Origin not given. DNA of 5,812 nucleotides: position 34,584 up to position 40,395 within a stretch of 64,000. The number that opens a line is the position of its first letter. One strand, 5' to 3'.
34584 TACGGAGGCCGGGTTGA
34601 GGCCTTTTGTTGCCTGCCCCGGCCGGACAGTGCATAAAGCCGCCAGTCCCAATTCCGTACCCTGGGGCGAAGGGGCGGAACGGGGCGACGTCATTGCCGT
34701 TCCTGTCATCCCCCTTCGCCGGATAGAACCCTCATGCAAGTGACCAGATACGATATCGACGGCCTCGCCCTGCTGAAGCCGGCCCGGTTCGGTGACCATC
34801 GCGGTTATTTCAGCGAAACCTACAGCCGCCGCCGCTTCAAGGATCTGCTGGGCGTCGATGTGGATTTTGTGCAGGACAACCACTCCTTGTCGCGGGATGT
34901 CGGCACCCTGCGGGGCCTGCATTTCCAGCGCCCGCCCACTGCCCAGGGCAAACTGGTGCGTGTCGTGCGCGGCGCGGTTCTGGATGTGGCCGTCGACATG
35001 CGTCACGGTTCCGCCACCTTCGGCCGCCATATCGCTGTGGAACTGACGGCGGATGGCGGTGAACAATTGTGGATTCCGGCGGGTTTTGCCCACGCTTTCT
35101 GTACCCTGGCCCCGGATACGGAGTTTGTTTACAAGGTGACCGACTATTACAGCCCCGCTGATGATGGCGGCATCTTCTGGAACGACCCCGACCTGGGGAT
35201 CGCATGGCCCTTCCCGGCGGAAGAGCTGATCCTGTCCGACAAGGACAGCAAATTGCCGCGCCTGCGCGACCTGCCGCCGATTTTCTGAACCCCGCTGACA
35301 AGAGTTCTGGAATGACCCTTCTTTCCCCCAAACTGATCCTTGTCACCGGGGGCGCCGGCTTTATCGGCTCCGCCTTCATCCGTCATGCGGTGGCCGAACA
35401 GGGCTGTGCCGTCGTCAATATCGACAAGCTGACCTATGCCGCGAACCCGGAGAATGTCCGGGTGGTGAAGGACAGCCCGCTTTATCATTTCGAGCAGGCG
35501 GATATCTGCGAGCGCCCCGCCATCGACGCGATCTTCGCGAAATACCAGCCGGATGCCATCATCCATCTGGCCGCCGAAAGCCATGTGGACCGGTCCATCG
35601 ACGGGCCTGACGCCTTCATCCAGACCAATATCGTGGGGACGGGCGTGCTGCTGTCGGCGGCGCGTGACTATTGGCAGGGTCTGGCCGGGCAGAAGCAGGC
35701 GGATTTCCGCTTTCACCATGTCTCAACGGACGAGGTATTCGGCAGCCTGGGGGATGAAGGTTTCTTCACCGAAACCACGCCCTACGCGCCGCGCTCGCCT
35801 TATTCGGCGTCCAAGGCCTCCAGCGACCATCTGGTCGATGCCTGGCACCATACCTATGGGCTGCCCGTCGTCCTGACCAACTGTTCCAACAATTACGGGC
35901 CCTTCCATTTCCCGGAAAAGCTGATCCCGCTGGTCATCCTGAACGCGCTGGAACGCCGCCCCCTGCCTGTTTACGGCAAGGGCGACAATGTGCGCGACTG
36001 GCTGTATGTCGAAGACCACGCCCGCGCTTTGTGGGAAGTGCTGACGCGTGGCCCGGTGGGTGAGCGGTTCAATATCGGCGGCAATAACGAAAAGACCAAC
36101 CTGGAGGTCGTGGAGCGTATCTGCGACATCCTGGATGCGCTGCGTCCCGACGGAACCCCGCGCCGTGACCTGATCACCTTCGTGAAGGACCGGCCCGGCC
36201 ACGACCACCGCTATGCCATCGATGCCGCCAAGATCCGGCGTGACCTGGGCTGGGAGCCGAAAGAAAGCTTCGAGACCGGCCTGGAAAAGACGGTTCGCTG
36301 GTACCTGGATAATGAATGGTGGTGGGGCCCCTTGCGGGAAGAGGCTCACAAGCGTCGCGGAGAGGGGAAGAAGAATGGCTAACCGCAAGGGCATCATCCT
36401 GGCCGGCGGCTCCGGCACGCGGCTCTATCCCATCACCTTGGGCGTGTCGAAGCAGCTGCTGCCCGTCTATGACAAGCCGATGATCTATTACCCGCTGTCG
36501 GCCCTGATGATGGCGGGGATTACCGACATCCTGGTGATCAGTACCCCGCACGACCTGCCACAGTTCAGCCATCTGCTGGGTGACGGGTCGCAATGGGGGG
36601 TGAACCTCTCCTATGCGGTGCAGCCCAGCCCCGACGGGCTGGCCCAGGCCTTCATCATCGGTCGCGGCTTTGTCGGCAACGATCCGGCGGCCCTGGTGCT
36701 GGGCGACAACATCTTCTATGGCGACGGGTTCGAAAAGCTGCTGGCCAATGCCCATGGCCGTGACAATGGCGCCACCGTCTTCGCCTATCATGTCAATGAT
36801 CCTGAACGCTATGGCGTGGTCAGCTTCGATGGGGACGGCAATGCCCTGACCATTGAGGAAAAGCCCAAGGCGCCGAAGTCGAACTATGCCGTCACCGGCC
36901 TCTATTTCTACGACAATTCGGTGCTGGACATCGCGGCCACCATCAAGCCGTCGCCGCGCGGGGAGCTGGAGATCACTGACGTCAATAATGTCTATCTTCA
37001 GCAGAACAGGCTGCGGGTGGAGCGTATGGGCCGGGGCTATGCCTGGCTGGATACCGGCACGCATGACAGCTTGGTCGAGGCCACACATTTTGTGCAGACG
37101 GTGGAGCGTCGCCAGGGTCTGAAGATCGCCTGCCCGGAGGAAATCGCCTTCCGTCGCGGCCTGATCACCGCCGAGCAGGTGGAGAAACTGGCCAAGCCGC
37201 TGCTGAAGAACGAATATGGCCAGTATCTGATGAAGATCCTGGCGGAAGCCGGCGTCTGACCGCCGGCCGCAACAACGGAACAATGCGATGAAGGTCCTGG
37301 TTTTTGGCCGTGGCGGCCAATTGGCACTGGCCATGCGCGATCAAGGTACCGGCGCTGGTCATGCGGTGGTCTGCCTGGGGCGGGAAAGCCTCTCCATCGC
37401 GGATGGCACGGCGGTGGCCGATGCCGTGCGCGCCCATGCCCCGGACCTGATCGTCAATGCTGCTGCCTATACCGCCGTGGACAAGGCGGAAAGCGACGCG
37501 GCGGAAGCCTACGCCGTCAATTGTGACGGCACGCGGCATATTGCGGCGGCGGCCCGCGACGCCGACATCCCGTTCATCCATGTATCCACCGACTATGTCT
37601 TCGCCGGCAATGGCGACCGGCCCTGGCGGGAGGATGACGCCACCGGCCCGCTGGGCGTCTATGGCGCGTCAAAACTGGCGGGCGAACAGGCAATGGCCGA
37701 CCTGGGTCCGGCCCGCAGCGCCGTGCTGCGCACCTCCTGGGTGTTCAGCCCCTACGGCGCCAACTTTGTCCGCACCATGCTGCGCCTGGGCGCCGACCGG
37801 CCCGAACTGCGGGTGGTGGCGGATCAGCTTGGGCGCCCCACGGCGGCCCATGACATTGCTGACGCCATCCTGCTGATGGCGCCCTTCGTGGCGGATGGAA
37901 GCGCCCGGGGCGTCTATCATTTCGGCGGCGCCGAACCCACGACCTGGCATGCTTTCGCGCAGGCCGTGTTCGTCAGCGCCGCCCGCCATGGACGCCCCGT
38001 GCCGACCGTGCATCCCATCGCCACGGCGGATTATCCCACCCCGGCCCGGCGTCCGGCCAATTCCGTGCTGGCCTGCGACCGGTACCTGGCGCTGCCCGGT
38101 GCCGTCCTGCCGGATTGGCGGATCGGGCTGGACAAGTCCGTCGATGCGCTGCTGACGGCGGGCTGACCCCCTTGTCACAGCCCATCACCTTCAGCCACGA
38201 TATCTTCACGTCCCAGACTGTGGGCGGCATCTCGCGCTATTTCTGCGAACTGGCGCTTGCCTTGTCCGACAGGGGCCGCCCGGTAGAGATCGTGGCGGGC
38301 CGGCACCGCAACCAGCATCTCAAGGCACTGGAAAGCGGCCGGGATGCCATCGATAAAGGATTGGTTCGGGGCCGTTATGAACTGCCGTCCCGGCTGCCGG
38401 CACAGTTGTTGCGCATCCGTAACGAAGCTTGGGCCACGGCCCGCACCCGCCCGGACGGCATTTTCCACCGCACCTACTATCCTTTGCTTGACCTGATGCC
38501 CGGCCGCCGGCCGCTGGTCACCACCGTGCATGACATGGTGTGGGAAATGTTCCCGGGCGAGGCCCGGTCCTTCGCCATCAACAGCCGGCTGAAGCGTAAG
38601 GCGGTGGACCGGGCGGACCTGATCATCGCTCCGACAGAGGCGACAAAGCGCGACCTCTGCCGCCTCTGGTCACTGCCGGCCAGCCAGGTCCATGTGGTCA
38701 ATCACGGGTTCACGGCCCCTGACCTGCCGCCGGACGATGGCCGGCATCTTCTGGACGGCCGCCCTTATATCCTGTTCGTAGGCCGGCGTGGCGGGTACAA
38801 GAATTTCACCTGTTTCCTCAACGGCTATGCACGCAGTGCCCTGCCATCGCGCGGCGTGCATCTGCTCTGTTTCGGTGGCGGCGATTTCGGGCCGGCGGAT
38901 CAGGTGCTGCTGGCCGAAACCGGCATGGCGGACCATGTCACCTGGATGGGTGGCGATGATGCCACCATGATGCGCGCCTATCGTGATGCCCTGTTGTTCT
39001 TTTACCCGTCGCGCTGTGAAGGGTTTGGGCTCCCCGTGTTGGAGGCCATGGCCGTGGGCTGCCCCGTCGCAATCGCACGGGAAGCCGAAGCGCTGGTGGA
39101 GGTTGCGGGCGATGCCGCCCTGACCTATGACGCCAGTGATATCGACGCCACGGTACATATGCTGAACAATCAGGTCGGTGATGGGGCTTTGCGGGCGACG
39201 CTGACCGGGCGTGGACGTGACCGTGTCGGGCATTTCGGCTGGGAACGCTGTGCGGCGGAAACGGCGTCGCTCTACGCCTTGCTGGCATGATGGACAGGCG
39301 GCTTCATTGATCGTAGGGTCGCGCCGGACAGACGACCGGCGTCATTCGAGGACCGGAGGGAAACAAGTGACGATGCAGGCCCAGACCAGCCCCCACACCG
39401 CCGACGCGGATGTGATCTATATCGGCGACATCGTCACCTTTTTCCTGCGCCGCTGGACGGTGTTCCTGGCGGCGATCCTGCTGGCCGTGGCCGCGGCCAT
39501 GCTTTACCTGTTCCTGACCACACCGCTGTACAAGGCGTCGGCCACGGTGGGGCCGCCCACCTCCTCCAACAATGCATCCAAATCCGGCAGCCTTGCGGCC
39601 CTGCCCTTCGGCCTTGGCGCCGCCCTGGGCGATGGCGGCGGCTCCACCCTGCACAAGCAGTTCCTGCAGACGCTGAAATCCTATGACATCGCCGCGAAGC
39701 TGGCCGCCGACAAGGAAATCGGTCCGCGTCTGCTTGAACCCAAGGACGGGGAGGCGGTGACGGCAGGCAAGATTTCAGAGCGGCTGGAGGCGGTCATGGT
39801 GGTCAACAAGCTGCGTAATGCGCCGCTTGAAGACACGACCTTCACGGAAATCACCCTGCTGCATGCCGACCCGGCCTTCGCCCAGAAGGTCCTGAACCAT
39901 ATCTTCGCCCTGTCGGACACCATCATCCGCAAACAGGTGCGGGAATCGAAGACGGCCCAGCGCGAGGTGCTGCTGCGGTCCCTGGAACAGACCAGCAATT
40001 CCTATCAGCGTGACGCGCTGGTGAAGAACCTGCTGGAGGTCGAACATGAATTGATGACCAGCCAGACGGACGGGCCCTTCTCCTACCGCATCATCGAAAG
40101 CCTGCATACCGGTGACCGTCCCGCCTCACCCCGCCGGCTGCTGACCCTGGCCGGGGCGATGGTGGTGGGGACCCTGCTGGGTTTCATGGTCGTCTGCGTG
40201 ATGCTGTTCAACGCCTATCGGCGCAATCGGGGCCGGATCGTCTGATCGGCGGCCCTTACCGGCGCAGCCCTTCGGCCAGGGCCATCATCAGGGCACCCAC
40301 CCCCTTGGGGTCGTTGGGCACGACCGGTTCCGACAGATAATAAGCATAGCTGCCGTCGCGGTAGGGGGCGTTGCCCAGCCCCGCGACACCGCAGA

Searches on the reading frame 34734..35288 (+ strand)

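Call 98: search_protein_families(library=pfam, proteins=[window:34734-35288:+], max_evalue=0.01)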
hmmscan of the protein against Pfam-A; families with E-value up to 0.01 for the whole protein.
window:34734-35288:+ (184 aa): 1 family
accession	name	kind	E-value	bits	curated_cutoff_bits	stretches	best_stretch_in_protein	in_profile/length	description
PF00908.23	dTDP_sugar_isom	-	1.2e-68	230.5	27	1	7-179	3-168/168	dTDP-4-dehydrorhamnose 3,5-epimerase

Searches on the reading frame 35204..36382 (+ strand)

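Call 16: search_protein_families(library=pfam, proteins=[window:35204-36382:+], max_evalue=0.00001)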
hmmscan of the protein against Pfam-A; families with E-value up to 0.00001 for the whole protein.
window:35204-36382:+ (392 aa): 6 families
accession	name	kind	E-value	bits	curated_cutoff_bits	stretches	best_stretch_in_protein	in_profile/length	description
PF16363.11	GDP_Man_Dehyd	-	3.6e-90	303.2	27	1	46-363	1-332/332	GDP-mannose 4,6 dehydratase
PF01370.27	Epimerase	-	5.2e-68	229.5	20.9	1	45-292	1-240/240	NAD dependent epimerase/dehydratase family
PF04321.23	RmlD_sub_bind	-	6.8e-14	52.1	27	1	45-215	3-140/287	RmlD substrate binding domain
PF02719.21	Polysacc_synt_2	-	4e-11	43.1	20.2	1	45-155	1-117/293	Polysaccharide biosynthesis protein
PF01073.25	3Beta_HSD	-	3.8e-10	39.7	22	1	46-274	1-223/280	3-beta hydroxysteroid dehydrogenase/isomerase family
PF07993.18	NAD_binding_4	-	9.2e-08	32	20.1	0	117-228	90-205/258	Male sterility protein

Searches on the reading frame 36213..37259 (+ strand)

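Call 17: search_protein_families(library=pfam, proteins=[window:36213-37259:+], max_evalue=0.00001)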
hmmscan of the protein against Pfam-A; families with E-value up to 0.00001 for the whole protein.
window:36213-37259:+ (348 aa): 2 families
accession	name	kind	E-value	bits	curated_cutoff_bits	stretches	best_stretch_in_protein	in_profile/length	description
PF00483.29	NTP_transferase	-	5.8e-78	262.3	21.2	1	59-295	1-243/245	Nucleotidyl transferase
PF12804.13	NTP_transf_3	-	1.7e-09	38.5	27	1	60-192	1-123/160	MobA-like NTP transferase domain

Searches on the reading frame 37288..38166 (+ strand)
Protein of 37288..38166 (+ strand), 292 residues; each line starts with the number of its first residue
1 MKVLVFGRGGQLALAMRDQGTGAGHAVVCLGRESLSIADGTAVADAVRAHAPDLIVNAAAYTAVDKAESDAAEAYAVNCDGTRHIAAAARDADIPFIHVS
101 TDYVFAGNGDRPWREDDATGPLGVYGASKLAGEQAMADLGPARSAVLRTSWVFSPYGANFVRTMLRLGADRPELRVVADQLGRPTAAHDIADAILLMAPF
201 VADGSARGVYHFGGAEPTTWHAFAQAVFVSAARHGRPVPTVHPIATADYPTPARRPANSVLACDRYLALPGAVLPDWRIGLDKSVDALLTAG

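Call 17: search_protein_families(library=pfam, proteins=[window:37288-38166:+], max_evalue=0.00001)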
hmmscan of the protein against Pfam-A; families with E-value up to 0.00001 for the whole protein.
window:37288-38166:+ (292 aa): 5 families
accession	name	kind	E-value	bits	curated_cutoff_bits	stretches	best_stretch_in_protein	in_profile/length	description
PF04321.23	RmlD_sub_bind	-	1.2e-96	323.7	27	1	1-288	1-285/287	RmlD substrate binding domain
PF01370.27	Epimerase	-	9.3e-21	74.8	20.9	1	3-209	1-236/240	NAD dependent epimerase/dehydratase family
PF16363.11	GDP_Man_Dehyd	-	2.2e-13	50.8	27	1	36-153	60-181/332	GDP-mannose 4,6 dehydratase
PF02719.21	Polysacc_synt_2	-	2e-09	37.5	20.2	1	36-140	62-153/293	Polysaccharide biosynthesis protein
PF07993.18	NAD_binding_4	-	2.2e-06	27.5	20.1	1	53-154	90-209/258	Male sterility protein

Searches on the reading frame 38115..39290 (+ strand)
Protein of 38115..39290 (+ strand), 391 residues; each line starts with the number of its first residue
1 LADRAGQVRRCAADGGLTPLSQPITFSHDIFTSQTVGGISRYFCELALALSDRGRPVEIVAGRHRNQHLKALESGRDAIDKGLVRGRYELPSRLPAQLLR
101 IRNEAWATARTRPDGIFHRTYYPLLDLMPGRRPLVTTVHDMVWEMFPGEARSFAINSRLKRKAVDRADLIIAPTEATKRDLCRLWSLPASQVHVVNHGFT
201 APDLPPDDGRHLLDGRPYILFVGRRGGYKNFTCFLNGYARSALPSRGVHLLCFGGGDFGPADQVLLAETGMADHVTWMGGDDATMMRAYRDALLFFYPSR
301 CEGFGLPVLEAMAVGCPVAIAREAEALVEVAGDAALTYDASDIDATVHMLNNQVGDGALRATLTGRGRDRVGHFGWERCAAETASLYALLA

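Call 17: search_protein_families(library=pfam, proteins=[window:38115-39290:+], max_evalue=0.00001)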
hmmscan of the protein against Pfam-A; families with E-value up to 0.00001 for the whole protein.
window:38115-39290:+ (391 aa): 5 families
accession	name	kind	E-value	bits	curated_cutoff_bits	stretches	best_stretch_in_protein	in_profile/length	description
PF13439.12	Glyco_transf_4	-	5.6e-19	69.2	28.5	1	36-198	1-165/170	Glycosyltransferase Family 4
PF00534.26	Glycos_transf_1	-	7.1e-17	61.9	26.4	1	214-367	13-169/172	Glycosyl transferases group 1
PF13692.12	Glyco_trans_1_4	-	4.1e-16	60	27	1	216-347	1-133/142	Glycosyl transferases group 1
PF13579.12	Glyco_trans_4_4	-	2.5e-12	47.8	29.7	1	37-195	1-155/158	Glycosyl transferase 4-like domain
PF20706.3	GT4-conflict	-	2.1e-09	37.3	26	1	149-322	129-312/385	Family 4 Glycosyltransferase in conflict systems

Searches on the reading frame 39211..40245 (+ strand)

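Call 17: search_protein_families(library=pfam, proteins=[window:39211-40245:+], max_evalue=0.00001)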
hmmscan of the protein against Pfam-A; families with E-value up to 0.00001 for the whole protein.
window:39211-40245:+ (344 aa): 1 family
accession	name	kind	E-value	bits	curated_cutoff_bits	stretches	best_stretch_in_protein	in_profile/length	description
PF02706.20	Wzz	-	1.2e-08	35.5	25.5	1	72-166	6-89/91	Chain length determinant protein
